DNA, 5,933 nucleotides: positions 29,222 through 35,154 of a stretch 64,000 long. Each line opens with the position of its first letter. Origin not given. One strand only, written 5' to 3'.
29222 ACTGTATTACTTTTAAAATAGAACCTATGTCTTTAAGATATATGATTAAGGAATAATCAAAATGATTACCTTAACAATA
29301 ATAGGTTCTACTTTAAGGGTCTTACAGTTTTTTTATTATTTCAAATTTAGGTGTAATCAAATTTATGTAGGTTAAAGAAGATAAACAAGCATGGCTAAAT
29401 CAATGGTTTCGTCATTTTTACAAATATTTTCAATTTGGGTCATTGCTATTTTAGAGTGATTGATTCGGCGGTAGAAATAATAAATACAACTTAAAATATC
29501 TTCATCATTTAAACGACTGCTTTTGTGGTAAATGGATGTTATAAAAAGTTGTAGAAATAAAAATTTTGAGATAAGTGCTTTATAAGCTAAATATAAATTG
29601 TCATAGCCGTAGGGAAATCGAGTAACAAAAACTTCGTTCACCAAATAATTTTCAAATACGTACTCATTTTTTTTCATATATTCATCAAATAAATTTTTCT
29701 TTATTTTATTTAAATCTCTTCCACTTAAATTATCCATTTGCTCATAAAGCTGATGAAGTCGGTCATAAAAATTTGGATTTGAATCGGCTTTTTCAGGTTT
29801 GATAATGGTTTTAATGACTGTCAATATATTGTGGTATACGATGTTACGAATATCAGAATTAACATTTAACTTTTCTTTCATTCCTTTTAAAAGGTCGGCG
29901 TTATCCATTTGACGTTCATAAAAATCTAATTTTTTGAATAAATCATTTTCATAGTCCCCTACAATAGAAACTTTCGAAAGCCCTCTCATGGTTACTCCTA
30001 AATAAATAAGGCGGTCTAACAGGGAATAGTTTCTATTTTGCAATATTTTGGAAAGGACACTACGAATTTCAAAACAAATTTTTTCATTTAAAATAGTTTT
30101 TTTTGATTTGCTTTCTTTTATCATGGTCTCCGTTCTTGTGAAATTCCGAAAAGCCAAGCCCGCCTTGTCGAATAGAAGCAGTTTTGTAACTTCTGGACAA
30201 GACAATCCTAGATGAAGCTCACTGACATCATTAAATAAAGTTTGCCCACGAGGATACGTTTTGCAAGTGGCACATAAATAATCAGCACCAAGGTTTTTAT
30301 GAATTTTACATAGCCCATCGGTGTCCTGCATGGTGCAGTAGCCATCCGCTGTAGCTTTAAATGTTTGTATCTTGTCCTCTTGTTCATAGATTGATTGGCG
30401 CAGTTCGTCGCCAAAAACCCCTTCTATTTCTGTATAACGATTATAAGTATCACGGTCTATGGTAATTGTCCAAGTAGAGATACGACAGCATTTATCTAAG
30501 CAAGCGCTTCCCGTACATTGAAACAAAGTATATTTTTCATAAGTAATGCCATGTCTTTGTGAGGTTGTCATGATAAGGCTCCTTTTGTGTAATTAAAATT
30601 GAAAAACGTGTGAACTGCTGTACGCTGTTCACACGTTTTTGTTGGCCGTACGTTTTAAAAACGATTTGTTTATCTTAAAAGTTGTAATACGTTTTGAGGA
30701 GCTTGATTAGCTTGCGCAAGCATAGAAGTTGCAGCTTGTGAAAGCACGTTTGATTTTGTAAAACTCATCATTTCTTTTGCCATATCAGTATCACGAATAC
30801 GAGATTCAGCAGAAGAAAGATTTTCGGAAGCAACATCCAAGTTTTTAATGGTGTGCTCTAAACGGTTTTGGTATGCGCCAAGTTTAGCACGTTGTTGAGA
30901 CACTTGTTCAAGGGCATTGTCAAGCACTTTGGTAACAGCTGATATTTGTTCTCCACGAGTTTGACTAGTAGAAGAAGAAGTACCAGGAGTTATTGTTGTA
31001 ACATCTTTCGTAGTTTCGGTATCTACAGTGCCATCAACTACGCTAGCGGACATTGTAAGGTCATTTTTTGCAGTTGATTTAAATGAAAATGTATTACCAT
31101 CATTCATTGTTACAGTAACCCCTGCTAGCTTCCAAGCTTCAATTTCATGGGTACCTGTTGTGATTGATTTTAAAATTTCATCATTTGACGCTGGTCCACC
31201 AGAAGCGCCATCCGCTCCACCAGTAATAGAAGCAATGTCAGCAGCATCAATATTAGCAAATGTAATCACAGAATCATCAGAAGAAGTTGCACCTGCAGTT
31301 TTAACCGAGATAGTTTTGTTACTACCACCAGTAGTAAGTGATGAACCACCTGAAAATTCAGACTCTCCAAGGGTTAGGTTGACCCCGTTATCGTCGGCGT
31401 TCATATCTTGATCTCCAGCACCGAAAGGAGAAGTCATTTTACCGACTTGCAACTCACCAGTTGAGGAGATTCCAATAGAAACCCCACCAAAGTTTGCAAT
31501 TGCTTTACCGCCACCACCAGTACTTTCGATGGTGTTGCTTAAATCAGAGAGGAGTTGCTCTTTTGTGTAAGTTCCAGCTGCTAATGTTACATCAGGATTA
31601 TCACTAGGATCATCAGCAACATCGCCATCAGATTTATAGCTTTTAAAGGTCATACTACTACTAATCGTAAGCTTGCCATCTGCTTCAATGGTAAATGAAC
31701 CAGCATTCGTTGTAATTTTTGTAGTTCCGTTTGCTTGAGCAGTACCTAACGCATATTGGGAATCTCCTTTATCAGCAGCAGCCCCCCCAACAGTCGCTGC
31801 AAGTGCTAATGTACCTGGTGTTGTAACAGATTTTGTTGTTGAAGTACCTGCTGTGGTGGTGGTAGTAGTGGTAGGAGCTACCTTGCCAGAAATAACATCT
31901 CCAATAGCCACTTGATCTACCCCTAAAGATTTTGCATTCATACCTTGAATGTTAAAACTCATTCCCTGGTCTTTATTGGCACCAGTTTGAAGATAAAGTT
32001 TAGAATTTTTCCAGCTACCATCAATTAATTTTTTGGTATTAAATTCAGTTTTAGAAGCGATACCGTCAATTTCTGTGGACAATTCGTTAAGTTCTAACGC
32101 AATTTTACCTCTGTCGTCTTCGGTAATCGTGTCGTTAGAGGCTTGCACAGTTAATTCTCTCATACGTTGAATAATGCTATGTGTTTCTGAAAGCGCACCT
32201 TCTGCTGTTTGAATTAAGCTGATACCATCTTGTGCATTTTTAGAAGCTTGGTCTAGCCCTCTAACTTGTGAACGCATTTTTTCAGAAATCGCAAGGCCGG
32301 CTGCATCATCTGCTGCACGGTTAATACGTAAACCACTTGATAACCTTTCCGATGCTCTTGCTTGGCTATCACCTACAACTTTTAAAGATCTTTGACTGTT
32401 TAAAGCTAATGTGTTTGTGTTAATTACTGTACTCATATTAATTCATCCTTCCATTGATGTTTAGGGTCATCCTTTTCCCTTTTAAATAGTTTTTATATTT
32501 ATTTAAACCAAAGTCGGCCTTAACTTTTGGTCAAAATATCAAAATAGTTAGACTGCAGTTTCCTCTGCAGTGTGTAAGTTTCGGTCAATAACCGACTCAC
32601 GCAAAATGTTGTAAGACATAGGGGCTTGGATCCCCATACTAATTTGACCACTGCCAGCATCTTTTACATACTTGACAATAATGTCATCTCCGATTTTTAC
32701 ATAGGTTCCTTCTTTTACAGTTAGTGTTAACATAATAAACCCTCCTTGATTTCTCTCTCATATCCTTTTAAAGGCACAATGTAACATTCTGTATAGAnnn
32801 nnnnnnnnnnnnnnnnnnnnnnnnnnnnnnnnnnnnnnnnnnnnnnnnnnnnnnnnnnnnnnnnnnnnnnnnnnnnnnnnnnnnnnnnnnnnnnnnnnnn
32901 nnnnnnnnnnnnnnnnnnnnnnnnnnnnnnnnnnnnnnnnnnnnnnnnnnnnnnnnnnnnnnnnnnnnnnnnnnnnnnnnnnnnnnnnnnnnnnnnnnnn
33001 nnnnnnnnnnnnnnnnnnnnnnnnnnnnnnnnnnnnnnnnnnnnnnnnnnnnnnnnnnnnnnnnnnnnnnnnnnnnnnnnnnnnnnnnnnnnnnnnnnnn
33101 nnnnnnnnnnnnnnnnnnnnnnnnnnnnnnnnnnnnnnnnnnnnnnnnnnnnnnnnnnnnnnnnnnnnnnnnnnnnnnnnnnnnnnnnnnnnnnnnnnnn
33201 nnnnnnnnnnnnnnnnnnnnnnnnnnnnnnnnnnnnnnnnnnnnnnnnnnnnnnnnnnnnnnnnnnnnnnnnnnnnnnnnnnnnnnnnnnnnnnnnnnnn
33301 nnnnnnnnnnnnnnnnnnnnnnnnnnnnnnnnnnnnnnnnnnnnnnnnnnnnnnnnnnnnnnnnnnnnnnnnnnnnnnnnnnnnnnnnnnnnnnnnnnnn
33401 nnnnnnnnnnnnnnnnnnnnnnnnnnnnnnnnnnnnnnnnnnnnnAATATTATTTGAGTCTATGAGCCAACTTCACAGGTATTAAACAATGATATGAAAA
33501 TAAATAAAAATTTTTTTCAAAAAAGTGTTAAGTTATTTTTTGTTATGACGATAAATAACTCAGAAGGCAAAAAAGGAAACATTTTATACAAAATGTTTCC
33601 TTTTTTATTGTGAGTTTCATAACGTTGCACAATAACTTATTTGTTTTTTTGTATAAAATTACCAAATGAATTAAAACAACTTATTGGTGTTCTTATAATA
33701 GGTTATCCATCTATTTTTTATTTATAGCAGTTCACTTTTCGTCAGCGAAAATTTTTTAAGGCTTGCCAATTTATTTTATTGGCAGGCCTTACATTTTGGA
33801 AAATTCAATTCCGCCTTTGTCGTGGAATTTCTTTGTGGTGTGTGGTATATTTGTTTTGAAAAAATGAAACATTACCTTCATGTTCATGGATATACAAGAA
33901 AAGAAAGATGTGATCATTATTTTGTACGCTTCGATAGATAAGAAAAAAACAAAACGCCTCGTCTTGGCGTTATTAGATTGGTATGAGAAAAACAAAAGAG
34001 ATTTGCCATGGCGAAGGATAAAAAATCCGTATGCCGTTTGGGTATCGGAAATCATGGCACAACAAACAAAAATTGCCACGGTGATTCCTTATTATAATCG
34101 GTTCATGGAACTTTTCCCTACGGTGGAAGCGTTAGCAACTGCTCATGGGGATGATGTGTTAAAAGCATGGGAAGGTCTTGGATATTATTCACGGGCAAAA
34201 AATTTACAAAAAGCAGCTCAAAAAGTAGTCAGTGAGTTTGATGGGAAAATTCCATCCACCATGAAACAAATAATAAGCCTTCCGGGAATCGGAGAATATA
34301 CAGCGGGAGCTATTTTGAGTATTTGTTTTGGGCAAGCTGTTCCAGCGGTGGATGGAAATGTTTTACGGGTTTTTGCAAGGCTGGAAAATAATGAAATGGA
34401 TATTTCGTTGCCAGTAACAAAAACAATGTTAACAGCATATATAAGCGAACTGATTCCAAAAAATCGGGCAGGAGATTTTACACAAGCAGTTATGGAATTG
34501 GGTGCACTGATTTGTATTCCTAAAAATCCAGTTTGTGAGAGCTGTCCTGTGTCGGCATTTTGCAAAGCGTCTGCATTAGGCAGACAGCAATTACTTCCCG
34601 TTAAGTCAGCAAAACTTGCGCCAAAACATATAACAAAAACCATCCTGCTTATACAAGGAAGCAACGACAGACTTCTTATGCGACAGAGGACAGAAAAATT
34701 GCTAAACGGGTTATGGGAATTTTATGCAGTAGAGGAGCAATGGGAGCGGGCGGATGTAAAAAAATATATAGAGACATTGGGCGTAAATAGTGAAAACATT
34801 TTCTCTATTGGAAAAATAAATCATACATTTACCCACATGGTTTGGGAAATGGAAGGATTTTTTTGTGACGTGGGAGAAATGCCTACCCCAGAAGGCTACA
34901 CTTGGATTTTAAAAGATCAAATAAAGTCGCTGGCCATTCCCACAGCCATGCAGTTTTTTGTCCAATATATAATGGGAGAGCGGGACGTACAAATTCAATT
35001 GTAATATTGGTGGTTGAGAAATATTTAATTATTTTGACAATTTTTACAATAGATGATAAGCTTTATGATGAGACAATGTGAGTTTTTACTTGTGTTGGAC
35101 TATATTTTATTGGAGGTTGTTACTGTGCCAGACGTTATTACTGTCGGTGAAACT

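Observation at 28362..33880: Flagellin operon (csrA-fliC-fliB) bracketed by two paralogous mini tyrosine recombinases, a candidate recombinase-controlled or mobilisable flagellin cassette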

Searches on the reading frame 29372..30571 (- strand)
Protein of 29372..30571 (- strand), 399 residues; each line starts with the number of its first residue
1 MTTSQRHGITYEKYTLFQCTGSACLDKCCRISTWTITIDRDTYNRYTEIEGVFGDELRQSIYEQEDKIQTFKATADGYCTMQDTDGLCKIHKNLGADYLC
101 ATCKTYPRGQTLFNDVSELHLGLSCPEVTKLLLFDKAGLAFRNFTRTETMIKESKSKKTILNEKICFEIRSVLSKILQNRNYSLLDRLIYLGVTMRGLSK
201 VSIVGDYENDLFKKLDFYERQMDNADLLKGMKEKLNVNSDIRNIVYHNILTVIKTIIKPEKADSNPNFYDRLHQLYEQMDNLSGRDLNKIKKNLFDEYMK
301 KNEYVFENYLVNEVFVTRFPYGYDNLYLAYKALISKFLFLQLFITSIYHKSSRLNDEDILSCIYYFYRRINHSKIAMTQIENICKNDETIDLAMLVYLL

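Call 3: search_protein_families(library=pfam, proteins=[window:29372-30571:-], max_evalue=0.01)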
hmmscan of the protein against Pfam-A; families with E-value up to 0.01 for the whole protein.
window:29372-30571:- (399 aa): 0 families

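Call 4: search_protein_families(library=ncbifam, proteins=[window:29372-30571:-], max_evalue=0.01)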
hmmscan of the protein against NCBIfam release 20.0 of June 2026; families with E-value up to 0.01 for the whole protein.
window:29372-30571:- (399 aa): 1 family
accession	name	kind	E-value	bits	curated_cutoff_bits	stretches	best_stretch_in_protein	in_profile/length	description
NF038110.1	Lys_methyl_FliB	equivalog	3.6e-69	234.1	85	1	14-379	4-372/373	flagellin lysine-N-methylase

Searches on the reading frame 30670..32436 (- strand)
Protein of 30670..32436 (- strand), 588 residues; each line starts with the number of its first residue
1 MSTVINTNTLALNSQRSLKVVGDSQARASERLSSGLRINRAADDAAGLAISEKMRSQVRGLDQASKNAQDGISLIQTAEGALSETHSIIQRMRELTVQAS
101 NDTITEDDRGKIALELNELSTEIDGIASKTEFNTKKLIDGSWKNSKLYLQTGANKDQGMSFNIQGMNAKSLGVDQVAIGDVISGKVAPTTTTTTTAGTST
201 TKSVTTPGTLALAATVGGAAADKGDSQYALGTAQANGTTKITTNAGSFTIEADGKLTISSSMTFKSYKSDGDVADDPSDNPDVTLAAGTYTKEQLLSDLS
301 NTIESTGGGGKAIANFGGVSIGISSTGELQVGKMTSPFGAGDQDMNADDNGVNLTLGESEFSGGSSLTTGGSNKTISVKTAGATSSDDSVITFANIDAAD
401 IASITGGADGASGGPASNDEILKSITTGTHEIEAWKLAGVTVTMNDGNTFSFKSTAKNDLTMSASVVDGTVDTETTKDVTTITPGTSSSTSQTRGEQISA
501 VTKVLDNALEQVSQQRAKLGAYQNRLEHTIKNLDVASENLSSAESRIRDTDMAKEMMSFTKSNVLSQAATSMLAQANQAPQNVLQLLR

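Call 3: search_protein_families(library=pfam, proteins=[window:30670-32436:-], max_evalue=0.01)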
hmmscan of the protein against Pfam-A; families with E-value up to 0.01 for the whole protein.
window:30670-32436:- (588 aa): 2 families
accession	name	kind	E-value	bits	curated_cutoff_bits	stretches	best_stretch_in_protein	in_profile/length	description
PF00669.25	Flagellin_N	-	6e-44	149.9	26.6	1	5-142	1-138/139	Bacterial flagellin N-terminal helical region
PF00700.27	Flagellin_C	-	5.3e-29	100.8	23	1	503-587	2-86/86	Bacterial flagellin C-terminal helical region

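Call 4: search_protein_families(library=ncbifam, proteins=[window:30670-32436:-], max_evalue=0.01)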
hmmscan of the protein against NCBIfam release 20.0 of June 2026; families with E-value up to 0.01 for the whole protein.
window:30670-32436:- (588 aa): 28 families (the best 25 are shown)
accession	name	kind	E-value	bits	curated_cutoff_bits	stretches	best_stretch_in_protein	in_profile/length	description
NF009446.0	PRK12804.1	subfamily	3.4e-98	328.8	352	2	5-206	3-211/301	flagellin Hag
NF009448.0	PRK12806.1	equivalog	4.6e-84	282.9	531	2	1-252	1-254/475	flagellin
NF005294.0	PRK06819.1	subfamily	1.5e-79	268.3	387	2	1-267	1-261/376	FliC/FljB family flagellin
NF006467.0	PRK08869.1-2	subfamily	7.6e-78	262.4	443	2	1-295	1-291/400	flagellin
NF006466.0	PRK08869.1-1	subfamily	1.9e-71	241.6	426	2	1-170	1-168/377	flagellin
NF009444.0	PRK12802.1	equivalog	1.4e-70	238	332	2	3-245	3-234/282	flagellin domain-containing protein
NF005953.0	PRK08026.1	subfamily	1.7e-68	232.6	619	1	1-588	1-547/548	FliC/FljB family flagellin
NF006468.0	PRK08869.1-3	subfamily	2.6e-68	230.8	436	2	2-169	2-167/378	polar flagellin E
NF006469.0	PRK08869.1-4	equivalog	5.3e-66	223.5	627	2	1-173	1-171/377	flagellin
NF009450.0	PRK12808.1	equivalog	9.3e-59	200.2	476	2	5-254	3-240/476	flagellin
NF009449.0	PRK12807.1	subfamily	2.3e-54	184.9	347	2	5-186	3-195/287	flagellin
NF038071.1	lat_flg_LafA_2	exception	4.6e-54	183.7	365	2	1-187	1-188/284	lateral flagellin LafA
NF006470.0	PRK08869.1-5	equivalog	3.2e-53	181.3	423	2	5-259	4-256/388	flagellin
NF009445.0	PRK12803.1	equivalog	9.1e-51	173.1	450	2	4-138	2-136/335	flagellin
NF009447.0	PRK12805.1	equivalog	1.4e-46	159.4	404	2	5-262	3-257/287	FliC/FljB family flagellin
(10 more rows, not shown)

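Call 20: list_cluster_members(proteins=[P0001, window:30670-32433:-, window:29372-30568:-])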
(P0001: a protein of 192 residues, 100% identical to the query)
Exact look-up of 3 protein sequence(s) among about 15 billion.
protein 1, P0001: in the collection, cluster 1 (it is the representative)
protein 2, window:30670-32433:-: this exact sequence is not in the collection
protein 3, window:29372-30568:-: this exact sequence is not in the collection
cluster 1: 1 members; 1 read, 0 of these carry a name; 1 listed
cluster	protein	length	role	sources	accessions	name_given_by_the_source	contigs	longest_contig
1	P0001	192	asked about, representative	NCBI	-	-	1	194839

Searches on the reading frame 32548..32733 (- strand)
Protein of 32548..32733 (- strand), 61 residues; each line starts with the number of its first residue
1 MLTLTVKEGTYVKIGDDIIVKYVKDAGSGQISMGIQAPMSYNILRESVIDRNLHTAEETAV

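Call 3: search_protein_families(library=pfam, proteins=[window:32548-32733:-], max_evalue=0.01)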
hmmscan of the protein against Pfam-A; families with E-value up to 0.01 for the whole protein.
window:32548-32733:- (61 aa): 1 family
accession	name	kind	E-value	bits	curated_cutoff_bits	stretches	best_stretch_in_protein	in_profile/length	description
PF02599.21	CsrA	-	1.2e-12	48.1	27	1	1-51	1-50/53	Global regulator protein family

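Call 4: search_protein_families(library=ncbifam, proteins=[window:32548-32733:-], max_evalue=0.01)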
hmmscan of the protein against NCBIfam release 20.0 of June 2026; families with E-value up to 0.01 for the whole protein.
window:32548-32733:- (61 aa): 3 families
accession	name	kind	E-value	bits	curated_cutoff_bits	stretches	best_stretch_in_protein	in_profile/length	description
NF002469.0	PRK01712.1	equivalog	3.3e-07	30.2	73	1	1-51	1-50/65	carbon storage regulator CsrA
TIGR00202.1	csrA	equivalog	1.1e-06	28.6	70.1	1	1-51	1-50/69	carbon storage regulator CsrA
NF001844.0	PRK00568.1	equivalog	0.0001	22.3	106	1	1-47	1-46/76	carbon storage regulator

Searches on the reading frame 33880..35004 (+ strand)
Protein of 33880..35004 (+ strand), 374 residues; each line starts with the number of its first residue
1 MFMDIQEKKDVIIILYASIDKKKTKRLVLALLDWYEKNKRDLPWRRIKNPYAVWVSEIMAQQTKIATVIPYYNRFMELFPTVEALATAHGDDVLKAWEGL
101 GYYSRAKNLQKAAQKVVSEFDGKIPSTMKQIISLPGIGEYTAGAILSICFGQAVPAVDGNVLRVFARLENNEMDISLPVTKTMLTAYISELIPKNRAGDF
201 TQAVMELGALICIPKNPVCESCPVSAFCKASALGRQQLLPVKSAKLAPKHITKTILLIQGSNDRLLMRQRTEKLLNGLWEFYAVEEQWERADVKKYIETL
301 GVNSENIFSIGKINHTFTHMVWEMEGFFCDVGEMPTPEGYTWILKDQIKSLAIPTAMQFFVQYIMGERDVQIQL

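Call 3: search_protein_families(library=pfam, proteins=[window:33880-35004:+], max_evalue=0.01)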
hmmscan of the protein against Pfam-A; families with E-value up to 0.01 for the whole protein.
window:33880-35004:+ (374 aa): 4 families
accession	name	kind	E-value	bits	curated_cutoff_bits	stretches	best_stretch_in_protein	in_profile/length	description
PF00730.31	HhH-GPD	-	4.7e-23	82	26.2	1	55-173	1-91/108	HhH-GPD superfamily base excision DNA repair protein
PF14815.12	NUDIX_4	-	7.7e-19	68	35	1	255-361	2-111/113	NUDIX domain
PF00633.29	HHH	-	2.5e-08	33.8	24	1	119-148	1-30/30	Helix-hairpin-helix motif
PF10576.14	EndIII_4Fe-2S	-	0.0019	18.9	20.5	1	212-228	1-17/17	Iron-sulfur binding domain of endonuclease III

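Call 50: find_related_loci(query=window:33880-35001:+, collection=metagenome_contigs, flank=10000)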
Query window:33880-35001:+ (374 aa) in metagenome_contigs; peptide patterns used: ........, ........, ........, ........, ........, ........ (x = any residue, [..] = any of these).
107 stretches matched a pattern; 61 encode a relative of the query (tblastn E <= 1e-3); 61 distinct loci.
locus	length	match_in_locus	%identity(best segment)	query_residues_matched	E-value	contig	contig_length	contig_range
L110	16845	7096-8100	46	31-358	5e-100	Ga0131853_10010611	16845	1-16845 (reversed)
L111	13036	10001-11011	45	31-363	1e-94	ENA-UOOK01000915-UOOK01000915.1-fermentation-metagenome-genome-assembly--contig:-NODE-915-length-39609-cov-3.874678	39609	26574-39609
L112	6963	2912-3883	45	30-357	2e-92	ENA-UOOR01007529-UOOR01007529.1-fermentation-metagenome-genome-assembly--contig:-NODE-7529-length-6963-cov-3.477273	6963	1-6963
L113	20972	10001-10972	45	30-357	2e-92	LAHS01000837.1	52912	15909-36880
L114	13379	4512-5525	44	27-364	1e-92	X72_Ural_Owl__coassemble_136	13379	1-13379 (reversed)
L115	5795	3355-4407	42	12-357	2e-91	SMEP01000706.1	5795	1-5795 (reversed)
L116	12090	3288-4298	46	31-364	9e-91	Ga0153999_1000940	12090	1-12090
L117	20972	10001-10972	44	30-357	1e-90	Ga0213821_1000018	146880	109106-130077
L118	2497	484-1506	46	31-367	3e-93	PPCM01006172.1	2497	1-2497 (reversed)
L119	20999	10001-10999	43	30-366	8e-90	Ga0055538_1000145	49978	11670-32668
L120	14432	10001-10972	43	30-357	2e-89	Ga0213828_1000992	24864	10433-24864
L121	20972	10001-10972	43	30-357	2e-89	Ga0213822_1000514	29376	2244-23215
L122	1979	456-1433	43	30-357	7e-94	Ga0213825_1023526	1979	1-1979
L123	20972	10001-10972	42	30-357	4e-89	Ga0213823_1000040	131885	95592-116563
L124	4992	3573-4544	42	30-357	3e-89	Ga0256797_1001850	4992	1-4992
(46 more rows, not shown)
